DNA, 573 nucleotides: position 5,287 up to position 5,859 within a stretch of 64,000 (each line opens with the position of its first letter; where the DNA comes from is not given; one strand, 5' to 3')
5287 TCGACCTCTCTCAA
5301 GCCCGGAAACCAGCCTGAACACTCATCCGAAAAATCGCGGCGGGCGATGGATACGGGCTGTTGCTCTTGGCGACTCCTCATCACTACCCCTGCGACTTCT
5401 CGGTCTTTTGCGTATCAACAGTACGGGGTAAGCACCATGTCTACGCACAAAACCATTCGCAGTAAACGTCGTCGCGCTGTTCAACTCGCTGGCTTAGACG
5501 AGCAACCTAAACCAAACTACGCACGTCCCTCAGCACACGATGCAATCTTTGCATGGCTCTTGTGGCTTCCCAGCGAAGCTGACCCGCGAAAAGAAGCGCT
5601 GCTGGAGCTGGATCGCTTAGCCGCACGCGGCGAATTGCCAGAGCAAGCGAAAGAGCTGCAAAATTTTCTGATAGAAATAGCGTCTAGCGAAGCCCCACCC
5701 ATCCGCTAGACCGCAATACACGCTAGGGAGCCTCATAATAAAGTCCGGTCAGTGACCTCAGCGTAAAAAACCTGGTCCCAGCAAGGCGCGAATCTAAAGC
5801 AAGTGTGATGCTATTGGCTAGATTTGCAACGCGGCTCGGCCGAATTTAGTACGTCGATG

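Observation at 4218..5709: Short BLUF photoreceptor divergently paired with a cobalamin riboswitch that controls only a ~90-aa unknown ORF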

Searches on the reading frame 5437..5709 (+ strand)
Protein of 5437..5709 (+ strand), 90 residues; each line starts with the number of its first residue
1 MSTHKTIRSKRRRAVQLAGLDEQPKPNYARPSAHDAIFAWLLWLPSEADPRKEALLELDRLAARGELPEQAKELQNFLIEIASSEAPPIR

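Call 7: search_protein_families(library=pfam, proteins=[window:5437-5709:+], max_evalue=1)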
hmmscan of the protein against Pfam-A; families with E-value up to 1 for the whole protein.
window:5437-5709:+ (90 aa): 1 family
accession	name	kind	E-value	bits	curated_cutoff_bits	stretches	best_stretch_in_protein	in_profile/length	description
PF10224.14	DUF2205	-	0.22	12.1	26.7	1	54-82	8-36/75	Short coiled-coil protein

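Call 8: search_protein_families(library=ncbifam, proteins=[window:5437-5709:+], max_evalue=1)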
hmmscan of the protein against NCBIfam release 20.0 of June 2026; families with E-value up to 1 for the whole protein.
window:5437-5709:+ (90 aa): 0 families

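Call 9: find_homologous_proteins(query=window:5437-5709:+, max_evalue=0.01)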
Query window:5437-5709:+ (90 aa): 1 proteins with E <= 0.01 among 7 candidates.
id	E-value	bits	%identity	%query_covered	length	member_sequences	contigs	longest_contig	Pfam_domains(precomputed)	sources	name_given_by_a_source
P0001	3.0e-51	189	100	100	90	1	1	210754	-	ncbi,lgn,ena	-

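Call 11: find_encoding_contigs(protein=P0001, flank=10000, max_places=6)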
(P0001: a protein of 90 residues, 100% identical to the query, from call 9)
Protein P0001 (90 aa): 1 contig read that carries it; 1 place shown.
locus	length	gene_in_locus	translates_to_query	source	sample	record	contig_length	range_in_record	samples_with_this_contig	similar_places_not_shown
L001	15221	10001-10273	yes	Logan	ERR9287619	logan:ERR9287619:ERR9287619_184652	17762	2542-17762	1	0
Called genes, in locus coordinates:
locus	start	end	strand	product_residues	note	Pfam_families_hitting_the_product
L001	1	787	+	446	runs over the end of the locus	PF13379:NMT1_2 (weak), PF16868:NMT1_3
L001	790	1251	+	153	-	PF06935:DUF1284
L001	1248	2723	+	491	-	PF00501:AMP-binding, PF13193:AMP-binding_C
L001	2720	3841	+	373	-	PF00108:Thiolase_N, PF00109:ketoacyl-synt, PF02803:Thiolase_C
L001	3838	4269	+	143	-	-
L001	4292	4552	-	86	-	-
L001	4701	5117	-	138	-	PF08818:DUF1801 (weak)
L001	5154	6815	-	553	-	PF03109:ABC1, PF27536:UbiB_helical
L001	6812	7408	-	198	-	PF02036:SCP2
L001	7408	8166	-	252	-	PF01209:Ubie_methyltran, PF13489:Methyltransf_23, PF13847:Methyltransf_31, PF08241:Methyltransf_11, PF08242:Methyltransf_12, PF13649:Methyltransf_25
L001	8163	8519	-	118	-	PF06155:GBBH-like_N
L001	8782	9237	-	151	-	PF04940:BLUF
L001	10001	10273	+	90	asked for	-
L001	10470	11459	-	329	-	PF04389:Peptidase_M28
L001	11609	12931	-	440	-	PF00493:MCM (faint), PF00004:AAA (weak), PF07728:AAA_5 (faint), PF13401:AAA_22 (faint), PF07724:AAA_2, PF00004:AAA (weak)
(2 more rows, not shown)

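Call 19: search_protein_representatives(protein=window:5437-5709:+)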
Query: 90 residues. Proteins with E-value up to 0.001 (for the whole library): 9; up to 1e-10: 1; up to 1e-30: 1. The best 9 are listed.
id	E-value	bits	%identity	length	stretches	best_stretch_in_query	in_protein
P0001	9.6e-52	188.6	100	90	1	1-90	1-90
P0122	9.4e-07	45.0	54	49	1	42-87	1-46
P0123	1.2e-06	44.7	42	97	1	12-83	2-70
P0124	4.3e-05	39.8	33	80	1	23-83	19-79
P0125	6.3e-05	39.2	43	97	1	18-87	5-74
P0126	7.4e-05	39.0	44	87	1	1-81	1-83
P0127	4.4e-04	36.5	57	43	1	42-83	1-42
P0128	4.6e-04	36.5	35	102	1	29-83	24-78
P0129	5.4e-04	36.2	43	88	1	13-82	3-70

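Call 24: find_related_loci(query=A2, collection=genome_contigs, flank=5000)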
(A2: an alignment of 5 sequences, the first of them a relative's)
Query A2 (90 aa) in genome_contigs; peptide patterns used: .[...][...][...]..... (x = any residue, [..] = any of these).
21 stretches matched a pattern; 1 encode a relative of the query (tblastn E <= 1e-3); 1 distinct loci.
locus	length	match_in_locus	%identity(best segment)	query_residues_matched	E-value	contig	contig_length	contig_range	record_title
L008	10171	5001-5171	39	25-80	3e-7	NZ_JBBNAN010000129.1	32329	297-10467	MAG: Phyllobacterium sp. isolate P2_KT_PC_D7_E2_bin.1 k127_618512_P2_KT_PC_D7_E2_bin_1, whole genome shotgun sequence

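Call 25: find_homologous_proteins(query=A1, max_evalue=0.01)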
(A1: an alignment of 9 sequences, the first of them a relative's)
Query A1 (9 sequences) (90 aa, profile of the alignment): 27 proteins with E <= 0.01 among 7097 candidates.
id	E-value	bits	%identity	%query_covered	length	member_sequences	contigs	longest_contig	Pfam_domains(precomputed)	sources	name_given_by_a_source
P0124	5.6e-27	111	33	67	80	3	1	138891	-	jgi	jgi:hypothetical protein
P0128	9.1e-27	111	33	83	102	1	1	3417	-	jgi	jgi:hypothetical protein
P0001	3.7e-25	106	100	100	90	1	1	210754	-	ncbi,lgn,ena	-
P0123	7.3e-24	101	40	81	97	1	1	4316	-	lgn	-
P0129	9.5e-24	101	40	80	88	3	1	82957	-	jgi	jgi:hypothetical protein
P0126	1.1e-23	101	42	89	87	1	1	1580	-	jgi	-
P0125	5.0e-22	96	40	59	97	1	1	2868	-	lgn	-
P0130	6.5e-22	95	34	59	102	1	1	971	-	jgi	jgi:hypothetical protein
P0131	1.0e-19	88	37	90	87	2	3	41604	-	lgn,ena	-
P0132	1.8e-17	81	39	74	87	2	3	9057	-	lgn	-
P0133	5.1e-15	73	35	63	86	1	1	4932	-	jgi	-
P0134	7.7e-15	73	34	70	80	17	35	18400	-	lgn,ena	-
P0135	1.1e-14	72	39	62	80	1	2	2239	-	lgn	-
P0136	2.0e-13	68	43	31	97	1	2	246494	-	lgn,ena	-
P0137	1.5e-12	65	39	66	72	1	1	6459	-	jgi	jgi:hypothetical protein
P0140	9.8e-12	63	38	43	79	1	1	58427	-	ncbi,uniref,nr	ncbi:hypothetical protein [Inquilinus limosus]|uniref:Uncharacterized protein n=1 Tax=Inquilinus lim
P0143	1.7e-10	59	47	33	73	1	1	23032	-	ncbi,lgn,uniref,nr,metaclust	ncbi:hypothetical protein [Afifella pfennigii]|uniref:hypothetical protein n=1 Tax=Afifella pfennigi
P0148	6.9e-8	50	-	-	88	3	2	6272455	-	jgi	jgi:hypothetical protein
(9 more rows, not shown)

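Call 26: find_related_loci(query=A2, collection=metagenome_contigs, flank=4000)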
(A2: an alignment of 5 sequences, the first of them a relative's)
Query A2 (90 aa) in metagenome_contigs; peptide patterns used: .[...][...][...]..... (x = any residue, [..] = any of these).
34 stretches matched a pattern, but none encodes a relative of the query by tblastn (E <= 1e-3).

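Call 27: find_encoding_contigs(protein=P0124, flank=4000, max_places=1)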
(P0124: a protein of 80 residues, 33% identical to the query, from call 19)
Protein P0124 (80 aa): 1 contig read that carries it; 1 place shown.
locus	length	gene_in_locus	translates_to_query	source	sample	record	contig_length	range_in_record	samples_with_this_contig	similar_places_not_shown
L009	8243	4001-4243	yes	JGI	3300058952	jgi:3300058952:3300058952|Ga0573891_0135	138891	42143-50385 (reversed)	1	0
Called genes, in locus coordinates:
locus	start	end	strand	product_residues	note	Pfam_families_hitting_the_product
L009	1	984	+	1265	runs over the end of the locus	PF02574:S-methyl_trans, PF00809:Pterin_bind, PF02607:B12-binding_2, PF02310:B12-binding, PF02965:Met_synt_B12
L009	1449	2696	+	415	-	PF00355:Rieske, PF00848:Ring_hydroxyl_A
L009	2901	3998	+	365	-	PF00970:FAD_binding_6, PF00175:NAD_binding_1, PF00111:Fer2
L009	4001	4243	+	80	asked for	-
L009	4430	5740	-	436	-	PF01261:AP_endonuc_2 (weak)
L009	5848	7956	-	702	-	PF00596:Aldolase_II, PF00106:adh_short, PF08659:KR (weak), PF13561:adh_short_C2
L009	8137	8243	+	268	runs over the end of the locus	PF08220:HTH_DeoR, PF00455:DeoRC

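Call 28: find_encoding_contigs(protein=P0129, flank=4000, max_places=1)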
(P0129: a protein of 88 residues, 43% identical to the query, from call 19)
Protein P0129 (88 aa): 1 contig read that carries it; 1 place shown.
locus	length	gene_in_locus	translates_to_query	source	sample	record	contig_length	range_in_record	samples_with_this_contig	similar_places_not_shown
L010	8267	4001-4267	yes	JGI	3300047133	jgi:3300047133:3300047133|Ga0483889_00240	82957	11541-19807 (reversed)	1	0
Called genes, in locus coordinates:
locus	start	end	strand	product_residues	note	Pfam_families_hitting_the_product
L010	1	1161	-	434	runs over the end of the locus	PF02492:cobW, PF07683:CobW_C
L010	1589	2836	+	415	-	PF00355:Rieske, PF00848:Ring_hydroxyl_A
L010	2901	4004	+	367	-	PF00970:FAD_binding_6, PF00175:NAD_binding_1, PF00111:Fer2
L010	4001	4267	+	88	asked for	-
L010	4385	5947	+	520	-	PF02543:Carbam_trans_N, PF16861:Carbam_trans_C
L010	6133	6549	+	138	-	-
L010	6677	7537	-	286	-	PF05050:Methyltransf_21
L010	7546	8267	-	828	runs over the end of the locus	PF21088:MS_channel_1st, PF00924:MS_channel_2nd, PF21082:MS_channel_3rd (weak)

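Call 29: find_encoding_contigs(protein=P0131, flank=4000, max_places=1)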
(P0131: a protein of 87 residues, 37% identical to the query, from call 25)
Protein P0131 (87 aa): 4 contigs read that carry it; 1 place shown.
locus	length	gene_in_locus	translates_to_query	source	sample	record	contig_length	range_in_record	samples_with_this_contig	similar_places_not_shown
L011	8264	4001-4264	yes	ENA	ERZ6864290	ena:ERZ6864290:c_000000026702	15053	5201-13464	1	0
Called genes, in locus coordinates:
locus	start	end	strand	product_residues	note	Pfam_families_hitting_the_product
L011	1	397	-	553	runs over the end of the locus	PF03109:ABC1, PF27536:UbiB_helical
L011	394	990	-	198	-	PF02036:SCP2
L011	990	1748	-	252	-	PF01209:Ubie_methyltran, PF13489:Methyltransf_23, PF13847:Methyltransf_31, PF08241:Methyltransf_11, PF08242:Methyltransf_12, PF13649:Methyltransf_25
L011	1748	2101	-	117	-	PF06155:GBBH-like_N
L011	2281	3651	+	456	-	PF00106:adh_short, PF01370:Epimerase, PF08659:KR, PF13561:adh_short_C2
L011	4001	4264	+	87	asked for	-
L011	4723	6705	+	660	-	PF23598:LRR_14, PF12799:LRR_4 (faint), PF00560:LRR_1 (faint), PF25019:LRR_R13L1-DRL21 (faint), PF13855:LRR_8 (weak)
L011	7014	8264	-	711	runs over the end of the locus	PF00932:LTD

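Call 30: find_encoding_contigs(protein=P0134, flank=4000, max_places=2)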
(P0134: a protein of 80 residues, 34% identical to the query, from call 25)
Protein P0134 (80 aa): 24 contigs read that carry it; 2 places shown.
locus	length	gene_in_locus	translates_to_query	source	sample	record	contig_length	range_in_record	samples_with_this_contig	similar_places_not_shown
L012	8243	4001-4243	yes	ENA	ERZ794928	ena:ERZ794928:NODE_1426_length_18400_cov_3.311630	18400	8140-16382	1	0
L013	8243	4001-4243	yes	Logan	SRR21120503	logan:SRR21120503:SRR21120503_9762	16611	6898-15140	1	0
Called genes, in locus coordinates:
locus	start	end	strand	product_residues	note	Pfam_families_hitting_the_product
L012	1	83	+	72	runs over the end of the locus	PF08984:DUF1858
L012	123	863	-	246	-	PF00027:cNMP_binding, PF13545:HTH_Crp_2, PF00325:Crp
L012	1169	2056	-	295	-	PF03781:FGE-sulfatase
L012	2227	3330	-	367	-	PF07731:Cu-oxidase_2 (faint), PF07732:Cu-oxidase_3, PF00394:Cu-oxidase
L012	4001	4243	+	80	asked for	-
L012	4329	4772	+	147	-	-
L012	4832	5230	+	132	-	PF00034:Cytochrom_C (weak)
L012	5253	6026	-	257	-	PF00768:Peptidase_S11, PF13354:Beta-lactamase2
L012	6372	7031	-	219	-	PF00578:AhpC-TSA, PF08534:Redoxin, PF10417:1-cysPrx_C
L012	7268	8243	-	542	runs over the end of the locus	PF15420:Abhydrolase_9_N, PF10081:Abhydrolase_9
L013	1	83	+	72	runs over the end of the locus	PF08984:DUF1858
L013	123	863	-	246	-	PF00027:cNMP_binding, PF13545:HTH_Crp_2, PF00325:Crp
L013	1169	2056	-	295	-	PF03781:FGE-sulfatase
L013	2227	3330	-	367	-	PF07731:Cu-oxidase_2 (faint), PF07732:Cu-oxidase_3, PF00394:Cu-oxidase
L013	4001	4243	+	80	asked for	-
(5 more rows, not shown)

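Call 32: find_encoding_contigs(protein=P0140, flank=4000, max_places=1)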
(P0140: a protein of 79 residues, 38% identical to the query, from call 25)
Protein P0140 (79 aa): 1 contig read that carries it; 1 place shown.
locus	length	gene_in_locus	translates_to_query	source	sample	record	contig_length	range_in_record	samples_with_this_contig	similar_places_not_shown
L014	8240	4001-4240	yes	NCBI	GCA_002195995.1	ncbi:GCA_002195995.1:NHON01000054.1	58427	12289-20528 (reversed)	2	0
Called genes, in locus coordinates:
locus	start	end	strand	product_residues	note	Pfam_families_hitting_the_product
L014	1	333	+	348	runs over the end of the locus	PF03786:UxuA, PF01261:AP_endonuc_2 (weak)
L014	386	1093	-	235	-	PF00392:GntR, PF07729:FCD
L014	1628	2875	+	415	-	PF00355:Rieske, PF00848:Ring_hydroxyl_A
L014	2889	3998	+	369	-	PF00970:FAD_binding_6, PF00175:NAD_binding_1, PF00111:Fer2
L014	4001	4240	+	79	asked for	-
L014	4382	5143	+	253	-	PF00590:TP_methylase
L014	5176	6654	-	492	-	PF01232:Mannitol_dh, PF08125:Mannitol_dh_C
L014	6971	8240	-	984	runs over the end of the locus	PF03477:ATP-cone, PF00317:Ribonuc_red_lgN, PF02867:Ribonuc_red_lgC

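Call 33: find_encoding_contigs(protein=P0143, flank=4000, max_places=1)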
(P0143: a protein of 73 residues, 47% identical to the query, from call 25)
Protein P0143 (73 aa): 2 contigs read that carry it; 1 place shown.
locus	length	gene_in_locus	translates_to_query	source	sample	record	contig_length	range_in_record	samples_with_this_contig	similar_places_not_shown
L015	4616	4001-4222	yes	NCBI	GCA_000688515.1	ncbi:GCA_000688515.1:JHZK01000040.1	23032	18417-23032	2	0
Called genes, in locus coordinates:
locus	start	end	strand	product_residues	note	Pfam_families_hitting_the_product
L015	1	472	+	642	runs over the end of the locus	PF07715:Plug, PF00593:TonB_dep_Rec_b-barrel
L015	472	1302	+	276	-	PF01497:Peripla_BP_2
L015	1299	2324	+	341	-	PF01032:FecCD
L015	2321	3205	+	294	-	PF00005:ABC_tran, PF13304:AAA_21 (faint)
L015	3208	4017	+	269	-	PF01497:Peripla_BP_2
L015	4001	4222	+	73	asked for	-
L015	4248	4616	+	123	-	PF06945:DUF1289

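Call 34: find_encoding_contigs(protein=P0136, flank=4000, max_places=1)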
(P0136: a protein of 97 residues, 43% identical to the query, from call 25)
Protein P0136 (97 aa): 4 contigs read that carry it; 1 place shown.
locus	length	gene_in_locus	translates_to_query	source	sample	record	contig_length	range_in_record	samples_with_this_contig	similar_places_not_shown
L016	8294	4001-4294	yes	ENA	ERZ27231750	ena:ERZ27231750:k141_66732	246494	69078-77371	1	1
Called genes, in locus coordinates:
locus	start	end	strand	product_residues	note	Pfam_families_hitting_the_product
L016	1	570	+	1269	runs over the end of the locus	PF02574:S-methyl_trans, PF00809:Pterin_bind, PF02607:B12-binding_2, PF02310:B12-binding, PF02965:Met_synt_B12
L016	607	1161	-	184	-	PF11736:DUF3299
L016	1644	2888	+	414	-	PF00355:Rieske, PF00848:Ring_hydroxyl_A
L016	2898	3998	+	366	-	PF00970:FAD_binding_6, PF00175:NAD_binding_1, PF00111:Fer2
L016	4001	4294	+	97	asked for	-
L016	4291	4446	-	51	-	-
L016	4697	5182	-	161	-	PF04073:tRNA_edit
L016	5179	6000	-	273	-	PF00753:Lactamase_B (weak), PF23023:Anti-Pycsar_Apyc1 (faint), PF12706:Lactamase_B_2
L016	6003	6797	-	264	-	PF01026:TatD_DNase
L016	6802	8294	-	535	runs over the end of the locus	PF00133:tRNA-synt_1, PF01406:tRNA-synt_1e (weak), PF01921:tRNA-synt_1f (faint), PF09334:tRNA-synt_1g, PF00133:tRNA-synt_1, PF19303:Anticodon_3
